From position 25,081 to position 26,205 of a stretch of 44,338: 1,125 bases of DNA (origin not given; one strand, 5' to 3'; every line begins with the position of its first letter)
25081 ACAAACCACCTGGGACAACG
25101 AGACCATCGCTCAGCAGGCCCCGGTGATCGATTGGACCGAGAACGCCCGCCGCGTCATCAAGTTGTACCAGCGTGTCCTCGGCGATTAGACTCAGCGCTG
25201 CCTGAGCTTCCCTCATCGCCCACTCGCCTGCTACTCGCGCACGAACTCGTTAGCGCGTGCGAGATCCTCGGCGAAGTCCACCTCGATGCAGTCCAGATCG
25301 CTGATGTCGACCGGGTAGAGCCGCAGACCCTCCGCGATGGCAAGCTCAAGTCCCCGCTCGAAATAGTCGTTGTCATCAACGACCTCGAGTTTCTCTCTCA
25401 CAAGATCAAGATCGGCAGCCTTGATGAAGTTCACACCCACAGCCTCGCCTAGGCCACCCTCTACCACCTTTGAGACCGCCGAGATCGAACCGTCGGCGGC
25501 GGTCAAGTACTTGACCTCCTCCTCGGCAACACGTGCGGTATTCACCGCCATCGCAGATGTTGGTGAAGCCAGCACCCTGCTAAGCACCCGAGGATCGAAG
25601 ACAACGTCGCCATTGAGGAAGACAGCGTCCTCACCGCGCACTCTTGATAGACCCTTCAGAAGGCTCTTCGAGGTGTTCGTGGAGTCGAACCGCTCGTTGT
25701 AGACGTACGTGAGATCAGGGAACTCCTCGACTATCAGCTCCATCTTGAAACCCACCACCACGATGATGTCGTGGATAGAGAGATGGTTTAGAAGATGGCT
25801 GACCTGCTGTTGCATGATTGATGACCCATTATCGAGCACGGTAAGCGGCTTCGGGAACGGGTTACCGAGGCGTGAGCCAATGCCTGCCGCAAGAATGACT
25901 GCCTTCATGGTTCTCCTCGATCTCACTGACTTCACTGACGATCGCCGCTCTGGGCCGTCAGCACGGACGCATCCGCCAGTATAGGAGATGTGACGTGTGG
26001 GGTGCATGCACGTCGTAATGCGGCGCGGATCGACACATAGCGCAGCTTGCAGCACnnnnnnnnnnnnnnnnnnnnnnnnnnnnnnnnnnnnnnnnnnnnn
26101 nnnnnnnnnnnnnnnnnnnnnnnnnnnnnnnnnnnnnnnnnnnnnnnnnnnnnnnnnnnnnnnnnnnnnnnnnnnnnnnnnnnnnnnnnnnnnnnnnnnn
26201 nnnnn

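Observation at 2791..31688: Module-bearing hydrolases are interleaved with a glycopolymer biosynthesis locus and an LCP ligase: possible cognate anchor/ligand system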

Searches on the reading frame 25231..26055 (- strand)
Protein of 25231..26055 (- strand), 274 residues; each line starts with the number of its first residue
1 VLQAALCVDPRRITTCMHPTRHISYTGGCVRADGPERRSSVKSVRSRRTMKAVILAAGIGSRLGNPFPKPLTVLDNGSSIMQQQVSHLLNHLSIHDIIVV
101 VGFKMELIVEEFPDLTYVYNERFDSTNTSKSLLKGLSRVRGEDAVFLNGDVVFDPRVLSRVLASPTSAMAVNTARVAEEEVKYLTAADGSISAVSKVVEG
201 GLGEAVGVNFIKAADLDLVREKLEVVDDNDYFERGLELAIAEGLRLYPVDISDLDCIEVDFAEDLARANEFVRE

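Call 8: search_protein_families(library=pfam, proteins=[window:25231-26055:-], max_evalue=0.01)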
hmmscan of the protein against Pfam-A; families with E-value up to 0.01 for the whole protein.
window:25231-26055:- (274 aa): 4 families
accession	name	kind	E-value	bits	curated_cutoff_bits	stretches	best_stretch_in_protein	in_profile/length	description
PF12804.13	NTP_transf_3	-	3.7e-15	56.9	27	1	52-174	1-121/160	MobA-like NTP transferase domain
PF01128.25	IspD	-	2e-05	24.9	27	1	51-104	2-54/221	2-C-methyl-D-erythritol 4-phosphate cytidylyltransferase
PF20202.4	DUF6564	-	2.5e-05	24.5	25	1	83-176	16-123/230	Domain of unknown function (DUF6564)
PF00483.29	NTP_transferase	-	4.9e-05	23.5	21.2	1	51-164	1-123/245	Nucleotidyl transferase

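Call 38: search_protein_families(library=ncbifam, proteins=[window:25231-25908:-], max_evalue=0.01)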
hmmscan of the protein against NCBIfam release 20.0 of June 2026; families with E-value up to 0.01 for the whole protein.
window:25231-25908:- (225 aa): 26 families (the best 25 are shown)
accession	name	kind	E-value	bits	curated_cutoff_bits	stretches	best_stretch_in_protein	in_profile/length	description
TIGR03992.1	Arch_glmU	subfamily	5.9e-12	45.2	292.1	1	1-140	1-144/393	bifunctional sugar-1-phosphate nucleotidylyltransferase/acetyltransferase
NF041313.1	UDPGP_AglF_Halo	equivalog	6e-11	42.2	400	1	1-138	1-139/234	UTP--glucose-1-phosphate uridylyltransferase AglF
NF045665.1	NTPtran_DVU1551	equivalog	8.9e-10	38.1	315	1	1-97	1-95/359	DVU_1551 family NTP transferase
NF038362.1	Sden_1164_fam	equivalog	2e-09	37.3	300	1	3-172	4-194/266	Sden_1164 family protein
TIGR01173.1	glmU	equivalog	3.3e-09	36.1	366.85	1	1-129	1-131/452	bifunctional UDP-N-acetylglucosamine diphosphorylase/glucosamine-1-phosphate N-acetyltransferase GlmU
NF041135.1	IPPtranDIPPsyn_Thcocales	equivalog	3e-08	33.1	580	1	1-222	1-216/419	bifunctional L-myo-inositol-1-phosphate cytidylyltransferase/CDP-L-myo-inositol myo-inositolphosphotransferase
NF049965.1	GlMnHpPGnyltfHddC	equivalog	9.6e-08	31.9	300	1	1-113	1-117/221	D-glycero-D-manno-heptose 1-phosphate guanosyltransferase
NF010940.0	PRK14360.1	equivalog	8.6e-07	27.8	602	1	4-113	5-116/452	bifunctional UDP-N-acetylglucosamine diphosphorylase/glucosamine-1-phosphate N-acetyltransferase GlmU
TIGR03310.1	matur_MocA_YgfJ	equivalog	1.1e-06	28.8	186.45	1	3-111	2-110/188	molybdenum cofactor cytidylyltransferase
NF041173.1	Sug_nt_acttase_Thmprot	equivalog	1.7e-06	27.2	600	1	1-186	1-185/405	bifunctional sugar-1-phosphate nucleotidylyltransferase/acetyltransferase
TIGR00453.1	ispD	equivalog_domain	1.8e-06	27.6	181.3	1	3-96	2-95/219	2-C-methyl-D-erythritol 4-phosphate cytidylyltransferase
NF010936.0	PRK14356.1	equivalog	2.2e-06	26.9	666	1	3-114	8-121/456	bifunctional UDP-N-acetylglucosamine diphosphorylase/glucosamine-1-phosphate N-acetyltransferase GlmU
TIGR02623.1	G1P_cyt_trans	equivalog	1.8e-05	24.4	300.25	1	1-64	1-65/255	glucose-1-phosphate cytidylyltransferase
NF053639.1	Mfer334_fam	equivalog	2e-05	24.5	260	1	4-180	3-174/209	pseudomurein biosynthesis protein PmurB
NF010937.0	PRK14357.1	equivalog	2.6e-05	23.3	658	1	1-104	1-101/448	bifunctional UDP-N-acetylglucosamine diphosphorylase/glucosamine-1-phosphate N-acetyltransferase GlmU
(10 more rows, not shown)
